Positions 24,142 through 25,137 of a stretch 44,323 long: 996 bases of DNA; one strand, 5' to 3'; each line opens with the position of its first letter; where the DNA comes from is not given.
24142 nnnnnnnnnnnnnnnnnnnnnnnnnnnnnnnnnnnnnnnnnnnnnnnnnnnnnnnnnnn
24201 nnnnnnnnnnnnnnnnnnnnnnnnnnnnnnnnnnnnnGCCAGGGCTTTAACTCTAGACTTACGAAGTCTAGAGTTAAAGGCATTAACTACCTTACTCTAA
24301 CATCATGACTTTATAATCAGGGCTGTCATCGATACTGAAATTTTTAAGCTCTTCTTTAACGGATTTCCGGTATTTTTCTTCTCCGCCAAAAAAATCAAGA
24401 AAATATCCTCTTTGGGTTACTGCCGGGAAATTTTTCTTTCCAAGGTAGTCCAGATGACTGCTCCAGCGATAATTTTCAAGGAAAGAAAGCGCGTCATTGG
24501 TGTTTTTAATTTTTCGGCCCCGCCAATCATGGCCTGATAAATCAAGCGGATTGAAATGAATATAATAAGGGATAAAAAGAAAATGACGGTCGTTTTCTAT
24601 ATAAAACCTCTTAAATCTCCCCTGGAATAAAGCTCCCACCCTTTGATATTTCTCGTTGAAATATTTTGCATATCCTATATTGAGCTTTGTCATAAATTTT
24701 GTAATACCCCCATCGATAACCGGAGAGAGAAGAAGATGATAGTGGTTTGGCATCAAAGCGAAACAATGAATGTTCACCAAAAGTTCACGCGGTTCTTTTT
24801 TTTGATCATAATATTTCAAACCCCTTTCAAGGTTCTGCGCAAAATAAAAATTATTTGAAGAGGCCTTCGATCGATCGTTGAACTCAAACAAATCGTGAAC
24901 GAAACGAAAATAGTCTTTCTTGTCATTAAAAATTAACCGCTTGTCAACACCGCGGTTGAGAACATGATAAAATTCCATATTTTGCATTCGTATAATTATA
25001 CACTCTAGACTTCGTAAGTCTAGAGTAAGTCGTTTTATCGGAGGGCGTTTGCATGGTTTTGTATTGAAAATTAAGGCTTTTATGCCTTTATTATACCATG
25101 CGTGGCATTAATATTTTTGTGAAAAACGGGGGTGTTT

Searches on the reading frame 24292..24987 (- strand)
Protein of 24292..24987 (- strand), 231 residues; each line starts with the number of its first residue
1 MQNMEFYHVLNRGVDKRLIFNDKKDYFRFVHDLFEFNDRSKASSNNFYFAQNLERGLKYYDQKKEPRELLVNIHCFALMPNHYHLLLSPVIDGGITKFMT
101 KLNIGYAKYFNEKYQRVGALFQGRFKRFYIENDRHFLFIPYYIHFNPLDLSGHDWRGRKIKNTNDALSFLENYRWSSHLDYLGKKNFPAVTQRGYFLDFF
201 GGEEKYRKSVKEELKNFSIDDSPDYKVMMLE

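Call 74: search_protein_families(library=pfam, proteins=[window:24292-24987:-], max_evalue=0.001)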
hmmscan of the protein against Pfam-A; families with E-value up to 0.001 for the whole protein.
window:24292-24987:- (231 aa): 1 family
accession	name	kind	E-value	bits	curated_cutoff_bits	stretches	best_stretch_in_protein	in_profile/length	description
PF01797.21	Y1_Tnp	-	6.3e-07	30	23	1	70-144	40-119/121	Transposase IS200 like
